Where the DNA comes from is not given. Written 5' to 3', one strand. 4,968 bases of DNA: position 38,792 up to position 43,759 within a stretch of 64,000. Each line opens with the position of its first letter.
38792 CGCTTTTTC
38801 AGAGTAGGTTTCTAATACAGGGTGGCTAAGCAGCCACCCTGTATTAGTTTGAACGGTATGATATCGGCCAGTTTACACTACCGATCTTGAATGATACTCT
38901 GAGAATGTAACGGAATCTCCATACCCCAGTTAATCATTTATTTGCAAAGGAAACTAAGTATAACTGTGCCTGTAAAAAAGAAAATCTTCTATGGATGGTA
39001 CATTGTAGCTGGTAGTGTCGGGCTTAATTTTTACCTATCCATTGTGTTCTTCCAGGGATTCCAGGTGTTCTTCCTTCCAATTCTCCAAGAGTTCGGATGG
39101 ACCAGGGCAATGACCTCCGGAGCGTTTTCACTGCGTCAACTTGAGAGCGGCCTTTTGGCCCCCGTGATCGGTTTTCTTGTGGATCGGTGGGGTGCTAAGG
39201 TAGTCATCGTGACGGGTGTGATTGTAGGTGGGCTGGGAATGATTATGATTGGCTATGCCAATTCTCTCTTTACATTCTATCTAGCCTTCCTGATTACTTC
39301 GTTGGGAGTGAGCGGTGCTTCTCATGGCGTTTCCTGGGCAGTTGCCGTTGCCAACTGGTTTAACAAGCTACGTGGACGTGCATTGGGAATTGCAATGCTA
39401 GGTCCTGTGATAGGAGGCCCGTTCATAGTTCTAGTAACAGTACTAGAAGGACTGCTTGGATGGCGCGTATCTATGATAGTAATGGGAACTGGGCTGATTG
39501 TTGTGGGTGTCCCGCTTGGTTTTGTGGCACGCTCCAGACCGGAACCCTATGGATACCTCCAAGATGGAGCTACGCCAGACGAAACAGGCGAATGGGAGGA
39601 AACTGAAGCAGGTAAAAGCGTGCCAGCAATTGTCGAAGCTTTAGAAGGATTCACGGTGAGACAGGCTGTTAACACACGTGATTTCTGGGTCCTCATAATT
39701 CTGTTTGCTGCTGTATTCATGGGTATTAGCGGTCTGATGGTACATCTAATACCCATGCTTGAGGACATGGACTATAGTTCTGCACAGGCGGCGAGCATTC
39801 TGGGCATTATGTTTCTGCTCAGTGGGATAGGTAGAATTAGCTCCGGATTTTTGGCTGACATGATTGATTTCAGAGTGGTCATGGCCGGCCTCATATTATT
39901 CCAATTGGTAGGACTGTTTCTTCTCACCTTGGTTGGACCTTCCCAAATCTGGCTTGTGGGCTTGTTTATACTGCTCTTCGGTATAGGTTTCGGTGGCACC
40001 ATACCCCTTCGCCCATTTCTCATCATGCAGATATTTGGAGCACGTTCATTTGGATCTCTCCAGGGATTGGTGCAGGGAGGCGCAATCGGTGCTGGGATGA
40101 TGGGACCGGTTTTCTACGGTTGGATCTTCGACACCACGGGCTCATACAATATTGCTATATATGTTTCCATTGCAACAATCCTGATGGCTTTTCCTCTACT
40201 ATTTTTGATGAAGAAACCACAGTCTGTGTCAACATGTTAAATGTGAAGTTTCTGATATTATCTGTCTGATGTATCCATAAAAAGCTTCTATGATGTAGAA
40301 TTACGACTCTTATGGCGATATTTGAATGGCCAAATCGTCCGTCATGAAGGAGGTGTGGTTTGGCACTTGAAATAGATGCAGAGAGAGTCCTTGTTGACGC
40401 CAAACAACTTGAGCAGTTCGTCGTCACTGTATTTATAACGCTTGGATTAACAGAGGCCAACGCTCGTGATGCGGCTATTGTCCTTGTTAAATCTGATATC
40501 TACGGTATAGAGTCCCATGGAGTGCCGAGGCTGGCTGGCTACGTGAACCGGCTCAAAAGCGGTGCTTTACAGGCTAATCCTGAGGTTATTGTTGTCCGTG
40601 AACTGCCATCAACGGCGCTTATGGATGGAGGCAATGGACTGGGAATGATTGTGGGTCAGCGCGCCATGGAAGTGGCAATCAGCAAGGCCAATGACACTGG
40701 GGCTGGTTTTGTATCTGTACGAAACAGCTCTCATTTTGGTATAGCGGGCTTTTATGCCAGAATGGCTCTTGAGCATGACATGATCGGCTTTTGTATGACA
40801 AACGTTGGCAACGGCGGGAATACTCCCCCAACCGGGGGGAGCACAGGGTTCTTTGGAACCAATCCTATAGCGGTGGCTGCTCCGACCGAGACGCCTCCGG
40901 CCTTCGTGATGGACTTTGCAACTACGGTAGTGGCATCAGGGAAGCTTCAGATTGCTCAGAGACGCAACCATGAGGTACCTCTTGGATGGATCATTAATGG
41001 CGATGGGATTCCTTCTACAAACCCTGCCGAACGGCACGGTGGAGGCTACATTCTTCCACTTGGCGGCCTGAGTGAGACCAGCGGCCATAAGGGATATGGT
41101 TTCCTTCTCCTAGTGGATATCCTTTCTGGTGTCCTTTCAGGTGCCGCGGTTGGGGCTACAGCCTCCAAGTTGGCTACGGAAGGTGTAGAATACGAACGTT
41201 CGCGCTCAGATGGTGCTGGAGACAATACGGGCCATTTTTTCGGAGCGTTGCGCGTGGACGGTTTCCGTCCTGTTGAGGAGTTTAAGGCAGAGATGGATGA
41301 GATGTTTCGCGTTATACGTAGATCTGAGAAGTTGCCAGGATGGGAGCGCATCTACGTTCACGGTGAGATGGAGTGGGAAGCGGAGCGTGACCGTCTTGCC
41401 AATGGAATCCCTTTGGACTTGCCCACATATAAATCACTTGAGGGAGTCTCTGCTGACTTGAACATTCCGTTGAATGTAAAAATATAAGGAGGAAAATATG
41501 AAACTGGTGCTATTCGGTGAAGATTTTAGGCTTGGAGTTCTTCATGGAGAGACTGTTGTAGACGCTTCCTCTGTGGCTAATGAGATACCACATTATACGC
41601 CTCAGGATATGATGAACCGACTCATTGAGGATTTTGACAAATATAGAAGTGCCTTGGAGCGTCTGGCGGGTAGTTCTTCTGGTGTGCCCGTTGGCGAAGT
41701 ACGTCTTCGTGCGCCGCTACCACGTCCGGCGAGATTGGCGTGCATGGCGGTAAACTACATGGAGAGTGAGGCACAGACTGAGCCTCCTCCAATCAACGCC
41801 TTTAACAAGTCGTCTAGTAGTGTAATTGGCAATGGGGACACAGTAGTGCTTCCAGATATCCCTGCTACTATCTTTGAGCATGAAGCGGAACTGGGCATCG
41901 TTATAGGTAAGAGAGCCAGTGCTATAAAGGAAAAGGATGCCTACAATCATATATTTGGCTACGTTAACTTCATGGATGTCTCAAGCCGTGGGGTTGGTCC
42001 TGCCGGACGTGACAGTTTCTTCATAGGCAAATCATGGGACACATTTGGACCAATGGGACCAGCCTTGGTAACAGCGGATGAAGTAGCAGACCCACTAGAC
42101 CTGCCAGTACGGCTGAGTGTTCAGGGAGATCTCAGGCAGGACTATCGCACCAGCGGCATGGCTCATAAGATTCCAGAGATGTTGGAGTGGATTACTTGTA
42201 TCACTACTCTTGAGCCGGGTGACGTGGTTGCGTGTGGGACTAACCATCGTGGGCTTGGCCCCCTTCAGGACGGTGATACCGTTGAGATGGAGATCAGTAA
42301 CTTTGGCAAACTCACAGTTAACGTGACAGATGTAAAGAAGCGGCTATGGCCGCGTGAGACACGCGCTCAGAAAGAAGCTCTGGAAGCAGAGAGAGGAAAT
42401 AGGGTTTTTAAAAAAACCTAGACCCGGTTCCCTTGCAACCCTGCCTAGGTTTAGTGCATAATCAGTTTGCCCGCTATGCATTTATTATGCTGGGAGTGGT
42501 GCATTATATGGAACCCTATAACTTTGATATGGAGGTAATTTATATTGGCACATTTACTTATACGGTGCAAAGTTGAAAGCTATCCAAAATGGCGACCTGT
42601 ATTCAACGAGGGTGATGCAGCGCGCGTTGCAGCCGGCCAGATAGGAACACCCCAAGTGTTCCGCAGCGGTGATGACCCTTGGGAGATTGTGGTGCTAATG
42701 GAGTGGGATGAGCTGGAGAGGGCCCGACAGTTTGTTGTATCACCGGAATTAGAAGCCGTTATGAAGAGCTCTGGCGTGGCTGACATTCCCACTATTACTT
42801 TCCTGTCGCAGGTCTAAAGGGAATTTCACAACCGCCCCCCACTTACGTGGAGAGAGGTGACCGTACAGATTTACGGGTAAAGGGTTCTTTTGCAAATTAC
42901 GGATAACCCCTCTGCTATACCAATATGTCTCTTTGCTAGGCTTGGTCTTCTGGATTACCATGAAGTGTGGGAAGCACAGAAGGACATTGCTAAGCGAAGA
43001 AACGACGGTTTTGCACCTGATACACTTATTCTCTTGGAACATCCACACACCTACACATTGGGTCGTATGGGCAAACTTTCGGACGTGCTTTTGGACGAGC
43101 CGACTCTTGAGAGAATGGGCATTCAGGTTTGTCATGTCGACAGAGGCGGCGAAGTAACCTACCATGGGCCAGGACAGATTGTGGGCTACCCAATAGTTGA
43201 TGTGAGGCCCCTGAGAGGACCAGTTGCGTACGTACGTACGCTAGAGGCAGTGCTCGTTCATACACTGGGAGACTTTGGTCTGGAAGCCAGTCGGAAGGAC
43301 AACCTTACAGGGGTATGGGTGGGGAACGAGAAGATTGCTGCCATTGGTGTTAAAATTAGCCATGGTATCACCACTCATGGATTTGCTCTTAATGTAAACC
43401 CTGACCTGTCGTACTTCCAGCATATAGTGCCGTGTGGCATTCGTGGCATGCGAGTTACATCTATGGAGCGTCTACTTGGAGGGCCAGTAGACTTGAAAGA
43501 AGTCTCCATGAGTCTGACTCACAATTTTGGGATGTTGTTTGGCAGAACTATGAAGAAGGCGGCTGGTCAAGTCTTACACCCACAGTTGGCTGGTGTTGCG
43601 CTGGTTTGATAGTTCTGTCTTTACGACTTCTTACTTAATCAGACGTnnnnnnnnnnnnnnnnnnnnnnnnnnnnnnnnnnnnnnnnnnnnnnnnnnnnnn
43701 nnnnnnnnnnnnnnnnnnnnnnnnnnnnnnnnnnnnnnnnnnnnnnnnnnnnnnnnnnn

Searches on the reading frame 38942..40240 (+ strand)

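Call 6: search_protein_families(library=pfam, proteins=[window:38942-40240:+], max_evalue=0.01)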
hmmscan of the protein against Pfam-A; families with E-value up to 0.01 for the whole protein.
window:38942-40240:+ (432 aa): 1 family
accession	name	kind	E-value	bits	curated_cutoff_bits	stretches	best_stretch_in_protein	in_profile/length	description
PF07690.21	MFS_1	-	4.8e-38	131.4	33.4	2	33-378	7-336/347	Major Facilitator Superfamily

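Call 7: search_protein_families(library=ncbifam, proteins=[window:38942-40240:+], max_evalue=0.01)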
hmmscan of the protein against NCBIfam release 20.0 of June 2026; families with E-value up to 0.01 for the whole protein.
window:38942-40240:+ (432 aa): 16 families
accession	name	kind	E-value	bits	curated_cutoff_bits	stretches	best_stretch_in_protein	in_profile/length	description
NF049980.1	SfMCT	equivalog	1.1e-44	152.6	320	1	19-410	2-376/378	L-lactate MFS transporter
NF038246.1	bile_salt_MFS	equivalog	7e-29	100.9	400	1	43-424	28-404/408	conjugated bile salt MFS transporter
TIGR00890.1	2A0111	subfamily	3.9e-23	82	374.85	1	19-417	3-375/377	oxalate/formate antiport family MFS transporter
TIGR00892.1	2A0113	subfamily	8.1e-22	77.5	586.1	1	17-416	16-413/455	monocarboxylate transporter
TIGR04259.1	oxa_formateAnti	equivalog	7.7e-20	71.1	335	1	39-424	21-392/405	oxalate/formate MFS antiporter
TIGR00893.1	2A0114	subfamily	1.4e-15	57.2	395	1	48-421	21-397/399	D-galactonate transporter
TIGR00881.1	2A0104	subfamily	2.6e-13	49.8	407.75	1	63-255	37-225/379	phosphoglycerate transporter protein PgtP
NF033733.1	MFS_ArsK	equivalog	4.5e-11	42.2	400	1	42-411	25-372/388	arsenite efflux MFS transporter ArsK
TIGR00895.1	2A0115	subfamily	7.2e-10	38.3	418.55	1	75-209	71-202/398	aromatic acid/H+ symport family MFS transporter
NF003024.0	PRK03893.1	subfamily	2.6e-08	33.1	604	1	55-190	55-187/497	sialate:H+ symport family MFS transporter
NF007256.0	PRK09705.1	subfamily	1.6e-06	27.4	312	1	241-421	200-380/393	cyanate transporter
NF008650.1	PRK11646.1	equivalog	8e-05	21.8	469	1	31-125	21-115/400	multidrug efflux MFS transporter MdtH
NF047396.1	MFS_flip_LtaA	equivalog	0.00011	21.3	450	1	45-154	37-143/394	lipoteichoic acid biosynthesis MFS flippase LtaA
NF008586.0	PRK11551.1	equivalog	0.00021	20.4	410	1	47-429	41-402/406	3-(3-hydroxy-phenyl)propionate transporter MhpT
NF053757.1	BclibactTpBcbE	equivalog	0.00031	19.8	600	1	71-116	52-98/394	bacillibactin exporter BcbE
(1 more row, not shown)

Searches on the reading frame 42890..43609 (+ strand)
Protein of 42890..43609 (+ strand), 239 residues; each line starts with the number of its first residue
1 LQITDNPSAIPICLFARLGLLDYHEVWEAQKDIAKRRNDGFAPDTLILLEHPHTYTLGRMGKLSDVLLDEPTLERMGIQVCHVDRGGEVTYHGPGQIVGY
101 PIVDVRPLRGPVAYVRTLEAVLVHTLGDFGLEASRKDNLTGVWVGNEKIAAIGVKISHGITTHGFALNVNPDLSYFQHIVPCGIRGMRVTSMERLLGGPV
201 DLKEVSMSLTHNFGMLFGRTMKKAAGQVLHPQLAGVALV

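Call 6: search_protein_families(library=pfam, proteins=[window:42890-43609:+], max_evalue=0.01)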
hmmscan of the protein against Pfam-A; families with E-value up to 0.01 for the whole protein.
window:42890-43609:+ (239 aa): 1 family
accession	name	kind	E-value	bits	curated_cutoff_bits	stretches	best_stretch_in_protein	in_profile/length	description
PF21948.1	LplA-B_cat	-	4.5e-47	161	27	1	22-213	1-199/200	Lipoyl protein ligase A/B catalytic domain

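Call 7: search_protein_families(library=ncbifam, proteins=[window:42890-43609:+], max_evalue=0.01)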
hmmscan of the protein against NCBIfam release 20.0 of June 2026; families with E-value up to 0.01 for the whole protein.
window:42890-43609:+ (239 aa): 6 families
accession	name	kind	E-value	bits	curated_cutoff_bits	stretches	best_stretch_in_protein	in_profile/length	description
NF010925.0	PRK14345.1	equivalog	4.1e-59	200.1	155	1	15-214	16-214/236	lipoyl(octanoyl) transferase LipB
TIGR00214.1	lipB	equivalog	3.3e-50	170.2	83.55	1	38-218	7-187/187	lipoyl(octanoyl) transferase LipB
NF010922.0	PRK14342.1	equivalog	3.4e-50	170.3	235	1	15-222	8-208/215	lipoyl(octanoyl) transferase LipB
NF010921.0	PRK14341.1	equivalog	5.1e-49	166.8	230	1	18-222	22-228/230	lipoyl(octanoyl) transferase LipB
NF010923.0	PRK14343.1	equivalog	2.4e-41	141.8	298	1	12-217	14-218/237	lipoyl(octanoyl) transferase LipB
NF006206.0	PRK08330.1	equivalog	5.8e-07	29.1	311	1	122-228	88-185/243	biotin--protein ligase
